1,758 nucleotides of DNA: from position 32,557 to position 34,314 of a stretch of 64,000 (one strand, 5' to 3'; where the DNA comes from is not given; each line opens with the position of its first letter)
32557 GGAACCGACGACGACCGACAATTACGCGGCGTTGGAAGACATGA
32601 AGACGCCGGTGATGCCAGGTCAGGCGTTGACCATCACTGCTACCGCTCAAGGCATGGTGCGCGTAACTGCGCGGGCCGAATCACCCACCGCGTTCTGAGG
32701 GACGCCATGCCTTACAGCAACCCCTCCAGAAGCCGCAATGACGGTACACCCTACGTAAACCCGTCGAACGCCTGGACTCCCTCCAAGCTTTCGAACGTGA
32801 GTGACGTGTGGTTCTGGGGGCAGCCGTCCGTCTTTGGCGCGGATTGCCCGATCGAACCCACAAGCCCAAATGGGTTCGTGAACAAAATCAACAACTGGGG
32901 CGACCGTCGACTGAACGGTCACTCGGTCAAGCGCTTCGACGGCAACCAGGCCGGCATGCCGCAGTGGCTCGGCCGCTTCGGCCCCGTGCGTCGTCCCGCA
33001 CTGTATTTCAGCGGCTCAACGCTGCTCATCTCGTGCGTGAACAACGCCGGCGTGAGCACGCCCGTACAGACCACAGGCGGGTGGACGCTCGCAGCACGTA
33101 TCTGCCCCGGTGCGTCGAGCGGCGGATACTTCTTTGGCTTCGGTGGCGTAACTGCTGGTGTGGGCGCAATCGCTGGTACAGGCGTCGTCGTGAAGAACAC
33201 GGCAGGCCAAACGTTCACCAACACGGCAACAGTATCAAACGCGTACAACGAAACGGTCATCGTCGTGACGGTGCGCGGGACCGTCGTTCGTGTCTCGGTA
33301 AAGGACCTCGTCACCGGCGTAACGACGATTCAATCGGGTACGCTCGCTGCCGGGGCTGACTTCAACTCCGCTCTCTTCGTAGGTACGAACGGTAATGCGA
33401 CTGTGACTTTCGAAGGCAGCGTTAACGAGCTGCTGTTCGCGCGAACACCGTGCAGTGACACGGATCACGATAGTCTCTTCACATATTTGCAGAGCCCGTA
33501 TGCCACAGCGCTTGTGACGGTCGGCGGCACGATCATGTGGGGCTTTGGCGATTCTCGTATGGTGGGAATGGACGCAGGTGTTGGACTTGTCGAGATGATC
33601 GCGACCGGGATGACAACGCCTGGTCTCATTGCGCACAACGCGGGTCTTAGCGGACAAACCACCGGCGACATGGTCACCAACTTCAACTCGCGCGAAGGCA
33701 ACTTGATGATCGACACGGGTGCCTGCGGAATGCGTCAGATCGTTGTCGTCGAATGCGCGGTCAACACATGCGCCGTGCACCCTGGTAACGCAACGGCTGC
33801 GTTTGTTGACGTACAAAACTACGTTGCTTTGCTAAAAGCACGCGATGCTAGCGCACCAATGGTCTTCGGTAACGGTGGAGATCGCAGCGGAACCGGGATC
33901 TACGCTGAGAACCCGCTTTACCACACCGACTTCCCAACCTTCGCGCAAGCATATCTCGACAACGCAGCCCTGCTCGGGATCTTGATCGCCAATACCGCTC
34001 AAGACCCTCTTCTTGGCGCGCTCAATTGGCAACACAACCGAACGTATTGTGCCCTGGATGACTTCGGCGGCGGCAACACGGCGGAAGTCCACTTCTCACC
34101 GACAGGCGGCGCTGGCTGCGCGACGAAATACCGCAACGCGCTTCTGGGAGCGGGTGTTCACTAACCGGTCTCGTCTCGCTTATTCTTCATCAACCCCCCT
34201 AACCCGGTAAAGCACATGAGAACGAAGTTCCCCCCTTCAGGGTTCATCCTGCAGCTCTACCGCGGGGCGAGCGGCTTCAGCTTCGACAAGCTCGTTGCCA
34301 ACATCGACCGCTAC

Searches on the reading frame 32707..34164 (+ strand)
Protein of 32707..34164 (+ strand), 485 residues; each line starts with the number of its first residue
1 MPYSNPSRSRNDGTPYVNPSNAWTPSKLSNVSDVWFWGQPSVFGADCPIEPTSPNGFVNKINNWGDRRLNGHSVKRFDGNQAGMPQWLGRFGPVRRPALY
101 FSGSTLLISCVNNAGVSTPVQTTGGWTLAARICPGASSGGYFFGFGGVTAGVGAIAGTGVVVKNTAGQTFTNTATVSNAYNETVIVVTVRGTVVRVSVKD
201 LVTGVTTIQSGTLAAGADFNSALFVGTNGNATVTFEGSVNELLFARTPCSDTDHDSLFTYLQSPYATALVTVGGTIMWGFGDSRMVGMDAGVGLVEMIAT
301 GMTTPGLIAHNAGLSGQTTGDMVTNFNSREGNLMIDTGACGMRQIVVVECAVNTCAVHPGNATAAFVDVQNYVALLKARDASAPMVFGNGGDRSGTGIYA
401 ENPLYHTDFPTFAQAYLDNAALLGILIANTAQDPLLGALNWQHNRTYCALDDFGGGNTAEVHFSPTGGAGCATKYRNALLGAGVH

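Call 16: search_protein_families(library=phrogs, proteins=[window:32707-34164:+], max_evalue=0.001)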
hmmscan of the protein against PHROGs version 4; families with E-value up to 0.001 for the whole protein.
window:32707-34164:+ (485 aa): 0 families

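Call 38: search_protein_families(library=pfam, max_evalue=0.01, proteins=[window:32707-34164:+])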
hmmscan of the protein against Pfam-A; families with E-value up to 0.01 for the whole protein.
window:32707-34164:+ (485 aa): 1 family
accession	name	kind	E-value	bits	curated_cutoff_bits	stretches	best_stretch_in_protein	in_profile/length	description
PF13472.12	Lipase_GDSL_2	-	0.00011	23.2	32.9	1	280-467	10-175/178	GDSL-like Lipase/Acylhydrolase family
